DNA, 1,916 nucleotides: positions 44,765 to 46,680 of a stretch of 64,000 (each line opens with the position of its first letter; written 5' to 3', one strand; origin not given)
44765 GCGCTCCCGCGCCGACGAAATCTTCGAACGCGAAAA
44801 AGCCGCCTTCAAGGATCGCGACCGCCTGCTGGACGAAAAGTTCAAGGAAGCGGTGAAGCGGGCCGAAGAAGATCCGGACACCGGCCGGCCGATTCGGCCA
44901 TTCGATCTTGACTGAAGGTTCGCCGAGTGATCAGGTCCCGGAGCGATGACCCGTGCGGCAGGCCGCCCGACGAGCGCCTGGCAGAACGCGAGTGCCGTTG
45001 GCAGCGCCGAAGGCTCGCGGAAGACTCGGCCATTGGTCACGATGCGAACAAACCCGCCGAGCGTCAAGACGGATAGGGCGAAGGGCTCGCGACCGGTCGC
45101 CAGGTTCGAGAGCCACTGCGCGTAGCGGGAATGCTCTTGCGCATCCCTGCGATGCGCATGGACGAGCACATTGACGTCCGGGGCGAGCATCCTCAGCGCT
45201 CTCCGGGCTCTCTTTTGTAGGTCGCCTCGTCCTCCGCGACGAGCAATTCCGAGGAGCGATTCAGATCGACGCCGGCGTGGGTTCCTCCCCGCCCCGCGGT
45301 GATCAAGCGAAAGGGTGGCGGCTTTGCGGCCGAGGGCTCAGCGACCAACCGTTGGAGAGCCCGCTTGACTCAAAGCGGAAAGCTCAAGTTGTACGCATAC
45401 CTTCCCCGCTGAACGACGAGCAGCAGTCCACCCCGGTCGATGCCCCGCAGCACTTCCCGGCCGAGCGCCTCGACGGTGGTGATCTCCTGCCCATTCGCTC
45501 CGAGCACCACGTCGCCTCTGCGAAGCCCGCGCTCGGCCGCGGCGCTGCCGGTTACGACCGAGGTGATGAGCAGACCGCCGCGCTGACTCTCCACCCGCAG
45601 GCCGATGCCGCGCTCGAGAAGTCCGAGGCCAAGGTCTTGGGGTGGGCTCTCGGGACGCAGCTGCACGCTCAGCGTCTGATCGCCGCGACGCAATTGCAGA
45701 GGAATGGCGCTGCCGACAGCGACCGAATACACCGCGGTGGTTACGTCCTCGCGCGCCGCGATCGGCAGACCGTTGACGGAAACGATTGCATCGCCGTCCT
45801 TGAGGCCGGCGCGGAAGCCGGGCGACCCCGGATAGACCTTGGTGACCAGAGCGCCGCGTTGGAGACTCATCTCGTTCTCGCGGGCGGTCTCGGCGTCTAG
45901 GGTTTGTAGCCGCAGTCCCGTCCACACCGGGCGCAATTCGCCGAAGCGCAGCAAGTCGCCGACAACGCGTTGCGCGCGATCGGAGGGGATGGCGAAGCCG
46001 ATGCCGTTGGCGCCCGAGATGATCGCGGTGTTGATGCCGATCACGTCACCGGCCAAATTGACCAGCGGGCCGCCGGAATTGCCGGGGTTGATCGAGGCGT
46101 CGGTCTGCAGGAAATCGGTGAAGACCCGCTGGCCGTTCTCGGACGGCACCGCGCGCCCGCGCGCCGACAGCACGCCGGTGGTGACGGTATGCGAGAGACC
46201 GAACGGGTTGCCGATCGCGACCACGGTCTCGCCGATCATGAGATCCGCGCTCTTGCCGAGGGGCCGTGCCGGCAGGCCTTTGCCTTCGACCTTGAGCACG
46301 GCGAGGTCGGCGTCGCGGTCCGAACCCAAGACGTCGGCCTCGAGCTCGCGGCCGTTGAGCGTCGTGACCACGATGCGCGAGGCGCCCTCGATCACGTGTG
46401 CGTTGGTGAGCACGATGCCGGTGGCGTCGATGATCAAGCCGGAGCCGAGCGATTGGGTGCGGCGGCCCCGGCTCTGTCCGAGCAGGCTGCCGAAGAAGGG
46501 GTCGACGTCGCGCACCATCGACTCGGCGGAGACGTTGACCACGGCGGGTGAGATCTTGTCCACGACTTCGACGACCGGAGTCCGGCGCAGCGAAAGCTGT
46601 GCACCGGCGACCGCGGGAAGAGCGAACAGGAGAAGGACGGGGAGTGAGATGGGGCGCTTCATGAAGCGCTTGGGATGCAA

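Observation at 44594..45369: Degenerate vapBC toxin-antitoxin locus interrupted by a small zinc-ribbon gene on the opposite strand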

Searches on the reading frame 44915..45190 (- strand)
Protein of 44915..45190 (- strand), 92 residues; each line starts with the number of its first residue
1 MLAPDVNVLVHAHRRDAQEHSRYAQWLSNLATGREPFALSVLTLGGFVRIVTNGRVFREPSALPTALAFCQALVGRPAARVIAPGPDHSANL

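Call 44: search_solved_structures(query=window:44915-45190:-, max_evalue=1)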
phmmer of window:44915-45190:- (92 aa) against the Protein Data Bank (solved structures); distinct sequences matched with E-value up to 1: 7.
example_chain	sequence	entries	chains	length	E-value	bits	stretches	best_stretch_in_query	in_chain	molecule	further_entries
7vwo_A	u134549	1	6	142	3.6e-18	68.8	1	1-88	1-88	Ribonuclease VapC43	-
9dhk_E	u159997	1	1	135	0.25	15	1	3-77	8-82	RecQ-mediated genome instability protein 2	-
9dhk_H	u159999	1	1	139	0.27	14.9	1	3-77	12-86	RecQ-mediated genome instability protein 2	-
4j7r_A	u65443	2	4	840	0.29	14.8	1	33-79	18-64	Isoamylase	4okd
9dhk_B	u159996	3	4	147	0.31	14.7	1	3-77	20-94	RecQ-mediated genome instability protein 2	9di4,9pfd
3nbh_B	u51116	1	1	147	0.31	14.7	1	3-77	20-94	RecQ-mediated genome instability protein 2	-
3mxn_B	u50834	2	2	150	0.32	14.7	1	3-77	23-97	RecQ-mediated genome instability protein 2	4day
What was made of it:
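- On VapC / PIN toxin, TIGR00028 subfamily: VapC43 E=3.6e-18 (call 44).
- Checked: They also give Mtb VapC43, PDB 7VWO, residues 1-88, E=3.6e-18 (call 44).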

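Call 55: find_related_loci(query=window:44915-45190:-, collection=metagenome_contigs, flank=3000)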
Query window:44915-45190:- (92 aa) in metagenome_contigs; peptide patterns used: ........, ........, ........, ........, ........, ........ (x = any residue, [..] = any of these).
600 stretches matched a pattern (row limit reached: there are more); 201 encode a relative of the query (tblastn E <= 1e-3); the best 80 are kept; 80 distinct loci.
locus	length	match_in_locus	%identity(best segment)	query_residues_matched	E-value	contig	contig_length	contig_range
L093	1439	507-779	66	1-90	3e-36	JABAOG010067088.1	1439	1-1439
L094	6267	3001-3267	63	1-88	2e-33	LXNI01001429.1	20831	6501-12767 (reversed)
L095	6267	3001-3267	63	1-88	2e-33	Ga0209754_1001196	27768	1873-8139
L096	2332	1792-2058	64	1-88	1e-32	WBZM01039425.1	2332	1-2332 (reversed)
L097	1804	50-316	63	1-88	2e-32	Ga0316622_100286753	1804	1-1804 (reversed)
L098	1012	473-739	61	1-88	3e-33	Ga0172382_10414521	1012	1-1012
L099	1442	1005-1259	61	4-88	4e-32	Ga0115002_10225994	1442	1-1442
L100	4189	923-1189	61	1-88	2e-31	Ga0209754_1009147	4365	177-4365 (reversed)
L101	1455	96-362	58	1-88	4e-31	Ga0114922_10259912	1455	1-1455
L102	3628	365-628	56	1-88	5e-30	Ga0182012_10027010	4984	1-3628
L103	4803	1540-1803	53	1-88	5e-29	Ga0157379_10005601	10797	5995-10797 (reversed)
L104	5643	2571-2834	55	1-88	4e-29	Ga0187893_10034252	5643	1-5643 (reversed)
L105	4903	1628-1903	50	1-92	1e-28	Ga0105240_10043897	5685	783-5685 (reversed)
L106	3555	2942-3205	51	1-88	3e-28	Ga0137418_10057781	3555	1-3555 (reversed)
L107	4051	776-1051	50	1-92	3e-28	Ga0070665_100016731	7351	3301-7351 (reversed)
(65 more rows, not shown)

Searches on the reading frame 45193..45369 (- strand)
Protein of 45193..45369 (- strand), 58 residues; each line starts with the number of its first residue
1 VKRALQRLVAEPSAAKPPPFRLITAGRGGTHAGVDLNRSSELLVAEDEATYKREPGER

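Call 3: search_protein_families(library=pfam, proteins=[window:45193-45369:-], max_evalue=1)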
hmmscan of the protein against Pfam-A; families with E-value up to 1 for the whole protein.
window:45193-45369:- (58 aa): 0 families

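Call 4: search_protein_families(library=ncbifam, proteins=[window:45193-45369:-], max_evalue=1)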
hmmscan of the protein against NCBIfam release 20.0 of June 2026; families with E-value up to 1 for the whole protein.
window:45193-45369:- (58 aa): 0 families

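Call 37: search_protein_representatives(protein=window:45196-45369:-)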
Query: 58 residues. Proteins with E-value up to 0.001 (for the whole library): 18; up to 1e-10: 1; up to 1e-30: 0. The best 18 are listed.
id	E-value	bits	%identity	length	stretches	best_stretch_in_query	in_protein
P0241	1.0e-11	60.2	60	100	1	2-56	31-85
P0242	2.1e-07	46.7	43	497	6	6-39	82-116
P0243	1.9e-06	43.8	55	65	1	11-53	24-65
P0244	7.1e-06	42.0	55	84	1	7-53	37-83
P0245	1.3e-05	41.1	53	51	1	10-52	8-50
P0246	3.5e-05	39.8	50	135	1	9-53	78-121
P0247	6.4e-05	39.0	48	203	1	1-54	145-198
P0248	7.0e-05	38.9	42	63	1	4-54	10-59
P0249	8.6e-05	38.6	44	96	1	3-54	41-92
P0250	1.1e-04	38.2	49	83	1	1-51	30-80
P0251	1.5e-04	37.8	50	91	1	8-52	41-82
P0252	1.9e-04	37.5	46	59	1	2-51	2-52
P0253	2.2e-04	37.3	55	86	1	9-51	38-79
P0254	3.7e-04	36.6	52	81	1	3-53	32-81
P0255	4.8e-04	36.2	49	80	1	2-48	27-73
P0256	4.9e-04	36.2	42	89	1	2-51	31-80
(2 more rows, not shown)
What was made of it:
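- On RHH-type VapB antitoxin: P0241 E=1e-11 (call 37).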

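Call 39: search_protein_families(library=pfam, proteins=[P0241, P0244, P0249, P0250, P0251, P0253, P0254, P0256], max_evalue=1)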
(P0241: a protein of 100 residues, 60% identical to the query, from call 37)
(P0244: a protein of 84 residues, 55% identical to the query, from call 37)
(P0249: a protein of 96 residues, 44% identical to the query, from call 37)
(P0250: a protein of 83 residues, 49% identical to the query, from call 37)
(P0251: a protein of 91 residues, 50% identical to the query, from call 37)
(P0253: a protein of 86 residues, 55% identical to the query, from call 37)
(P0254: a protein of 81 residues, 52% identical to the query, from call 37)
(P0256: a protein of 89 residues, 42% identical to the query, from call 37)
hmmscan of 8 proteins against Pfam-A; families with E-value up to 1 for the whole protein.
P0241 (100 aa): 3 families
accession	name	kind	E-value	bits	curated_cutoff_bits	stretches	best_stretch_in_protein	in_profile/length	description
PF09957.15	VapB_antitoxin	-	0.0018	18.6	23.4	1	1-42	1-40/47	Bacterial antitoxin of type II TA system, VapB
PF19891.5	DUF6364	-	0.015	16.2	27.3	1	4-40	6-39/70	Family of unknown function (DUF6364)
PF01402.27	RHH_1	-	0.03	14.7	20.5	1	3-39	2-38/39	Ribbon-helix-helix protein, copG family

P0244 (84 aa): 4 families
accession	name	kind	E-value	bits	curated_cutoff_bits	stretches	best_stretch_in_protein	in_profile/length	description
PF19891.5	DUF6364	-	0.015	16.1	27.3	1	4-32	6-34/70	Family of unknown function (DUF6364)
PF09957.15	VapB_antitoxin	-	0.043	14.1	23.4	1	1-18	1-18/47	Bacterial antitoxin of type II TA system, VapB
PF06368.17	Met_asp_mut_E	-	0.17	10.8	26.6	1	26-69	347-386/441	Methylaspartate mutase E chain (MutE)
PF13467.12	RHH_4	-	0.19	12.3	25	1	2-39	12-49/67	Ribbon-helix-helix domain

P0249 (96 aa): 3 families
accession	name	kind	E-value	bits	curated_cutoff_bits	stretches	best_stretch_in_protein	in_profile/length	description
PF22513.2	FitA-like_RHH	-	0.059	13.8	27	1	17-46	9-38/39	Antitoxin FitA-like, ribbon-helix-helix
PF01035.26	DNA_binding_1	-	0.098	13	27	1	40-84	34-79/81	6-O-methylguanine DNA methyltransferase, DNA binding domain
PF23929.1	DUF7267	-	0.16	12.9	27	1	25-41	41-57/64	Family of unknown function (DUF7267)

P0250 (83 aa): 11 families
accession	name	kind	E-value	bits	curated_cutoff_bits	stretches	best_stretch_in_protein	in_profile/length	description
PF01402.27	RHH_1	-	5.4e-07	29.8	20.5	1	2-40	1-39/39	Ribbon-helix-helix protein, copG family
PF09957.15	VapB_antitoxin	-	6.1e-06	26.5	23.4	1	1-43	1-41/47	Bacterial antitoxin of type II TA system, VapB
PF22513.2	FitA-like_RHH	-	0.011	16.2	27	1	7-36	8-37/39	Antitoxin FitA-like, ribbon-helix-helix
PF21983.2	NikA-like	-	0.015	15.9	27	1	13-33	17-37/72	Mobilization protein NikA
PF07878.17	RHH_5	-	0.017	15.3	26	1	2-34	3-35/43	CopG-like RHH_1 or ribbon-helix-helix domain, RHH_5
PF13467.12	RHH_4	-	0.027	14.9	25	1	2-32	12-42/67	Ribbon-helix-helix domain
PF03445.19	DUF294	-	0.039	14.3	21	1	17-76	15-77/138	Putative nucleotidyltransferase DUF294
PF12651.13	RHH_3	-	0.048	14.1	21.6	1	2-40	4-42/44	Ribbon-helix-helix domain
PF12441.14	CopG_antitoxin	-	0.049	14.8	28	1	4-35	46-77/79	CopG antitoxin of type II toxin-antitoxin system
PF07362.18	CcdA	-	0.087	13.6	22.4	1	2-43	3-40/71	Post-segregation antitoxin CcdA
PF19891.5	DUF6364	-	0.11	13.5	27.3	1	4-32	6-34/70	Family of unknown function (DUF6364)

P0251 (91 aa): 7 families
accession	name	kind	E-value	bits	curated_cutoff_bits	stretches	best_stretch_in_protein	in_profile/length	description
PF01402.27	RHH_1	-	1.4e-07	31.7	20.5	1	2-39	1-38/39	Ribbon-helix-helix protein, copG family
PF19891.5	DUF6364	-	0.014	16.3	27.3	1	4-49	6-44/70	Family of unknown function (DUF6364)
PF09957.15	VapB_antitoxin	-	0.02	15.2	23.4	1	1-12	1-12/47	Bacterial antitoxin of type II TA system, VapB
PF19807.5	DUF6290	-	0.028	15.1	27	1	1-35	1-36/72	Family of unknown function (DUF6290)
PF07704.17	PSK_trans_fac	-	0.04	15.3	28.3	1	8-47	7-47/82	Rv0623-like transcription factor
PF13467.12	RHH_4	-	0.045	14.2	25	1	2-33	12-43/67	Ribbon-helix-helix domain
PF21983.2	NikA-like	-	0.068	13.8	27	1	13-34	17-38/72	Mobilization protein NikA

P0253 (86 aa): 2 families
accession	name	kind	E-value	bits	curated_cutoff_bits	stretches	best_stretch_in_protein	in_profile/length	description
PF19891.5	DUF6364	-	0.0045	17.9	27.3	1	4-42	6-39/70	Family of unknown function (DUF6364)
PF09957.15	VapB_antitoxin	-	0.11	12.9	23.4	1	1-38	1-36/47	Bacterial antitoxin of type II TA system, VapB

P0254 (81 aa): 8 families
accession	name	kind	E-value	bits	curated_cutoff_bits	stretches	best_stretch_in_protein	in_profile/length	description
PF09957.15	VapB_antitoxin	-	5.3e-06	26.7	23.4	1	1-41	1-39/47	Bacterial antitoxin of type II TA system, VapB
PF01402.27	RHH_1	-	7.5e-05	23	20.5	1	2-39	1-38/39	Ribbon-helix-helix protein, copG family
PF07878.17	RHH_5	-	0.00052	20.1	26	1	2-40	3-41/43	CopG-like RHH_1 or ribbon-helix-helix domain, RHH_5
PF13467.12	RHH_4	-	0.00075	19.9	25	1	2-39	12-49/67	Ribbon-helix-helix domain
PF19891.5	DUF6364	-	0.0014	19.5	27.3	1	4-47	6-46/70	Family of unknown function (DUF6364)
PF16911.10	PapA_C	-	0.014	15.2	30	1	4-42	9-47/203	Phthiocerol/phthiodiolone dimycocerosyl transferase C-terminus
PF07704.17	PSK_trans_fac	-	0.016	16.5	28.3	1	13-51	12-53/82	Rv0623-like transcription factor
PF07362.18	CcdA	-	0.097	13.5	22.4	1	2-40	3-37/71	Post-segregation antitoxin CcdA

P0256 (89 aa): 5 families
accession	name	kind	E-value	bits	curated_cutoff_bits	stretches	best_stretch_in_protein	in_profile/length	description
PF01402.27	RHH_1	-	0.00034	20.9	20.5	1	2-39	1-38/39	Ribbon-helix-helix protein, copG family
PF12651.13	RHH_3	-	0.001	19.5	21.6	1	2-35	4-37/44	Ribbon-helix-helix domain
PF21983.2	NikA-like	-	0.0023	18.5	27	1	2-33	6-37/72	Mobilization protein NikA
PF07878.17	RHH_5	-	0.0078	16.4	26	1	2-40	3-41/43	CopG-like RHH_1 or ribbon-helix-helix domain, RHH_5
PF19807.5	DUF6290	-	0.11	13.1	27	1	2-36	2-37/72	Family of unknown function (DUF6290)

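Call 50: list_cluster_members(proteins=[P0241])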
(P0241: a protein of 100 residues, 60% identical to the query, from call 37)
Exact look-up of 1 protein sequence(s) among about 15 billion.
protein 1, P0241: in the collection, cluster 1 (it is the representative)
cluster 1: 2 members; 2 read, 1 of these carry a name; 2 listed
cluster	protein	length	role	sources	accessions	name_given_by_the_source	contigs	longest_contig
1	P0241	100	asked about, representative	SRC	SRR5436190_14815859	-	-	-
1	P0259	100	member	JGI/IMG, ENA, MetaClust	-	\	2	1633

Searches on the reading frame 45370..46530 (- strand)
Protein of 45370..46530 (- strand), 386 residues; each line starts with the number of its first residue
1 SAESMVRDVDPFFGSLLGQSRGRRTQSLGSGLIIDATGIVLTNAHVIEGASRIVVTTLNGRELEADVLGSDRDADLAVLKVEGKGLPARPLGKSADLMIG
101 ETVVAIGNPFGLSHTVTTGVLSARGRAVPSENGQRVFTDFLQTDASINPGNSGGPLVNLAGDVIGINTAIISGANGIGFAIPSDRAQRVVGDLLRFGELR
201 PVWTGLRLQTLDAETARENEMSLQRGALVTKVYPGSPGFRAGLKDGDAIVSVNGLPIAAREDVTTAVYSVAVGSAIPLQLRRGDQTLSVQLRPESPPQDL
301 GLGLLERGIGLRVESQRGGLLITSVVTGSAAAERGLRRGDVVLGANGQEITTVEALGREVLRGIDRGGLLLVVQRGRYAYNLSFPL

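Call 3: search_protein_families(library=pfam, proteins=[window:45370-46530:-], max_evalue=1)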
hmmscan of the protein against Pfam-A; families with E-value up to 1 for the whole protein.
window:45370-46530:- (386 aa): 10 families
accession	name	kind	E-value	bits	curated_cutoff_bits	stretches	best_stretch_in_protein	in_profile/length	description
PF13365.12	Trypsin_2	-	1.8e-33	116.7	27.6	1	29-166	1-144/144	Trypsin-like peptidase domain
PF13180.12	PDZ_2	-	1.3e-22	80.3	27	2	221-291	12-78/80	PDZ domain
PF00089.32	Trypsin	-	1.1e-19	71.6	20.6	1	26-188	24-218/220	Trypsin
PF17820.7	PDZ_6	-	2.4e-18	66.1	27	2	229-282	2-54/54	PDZ domain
PF00595.29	PDZ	-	3.1e-17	63.1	23.2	2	308-354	11-61/81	PDZ domain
PF14685.13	PDZ_Tricorn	-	0.00044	20.6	25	1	236-285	31-81/88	Tricorn protease PDZ domain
PF21558.3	Pept_S41_N_bact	-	0.0026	18.1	27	1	239-259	16-36/87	Bacteroidetes, Peptidase, S41 family, N-terminal domain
PF19805.5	DUF6288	-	0.0058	16.3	26.3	0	320-360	3-42/402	Family of unknown function (DUF6288)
PF10459.15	Peptidase_S46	-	0.041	13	22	1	135-167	619-650/698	Peptidase S46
PF05579.19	Peptidase_S32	-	0.064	12.9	24.7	1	148-178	206-232/297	Equine arteritis virus serine endopeptidase S32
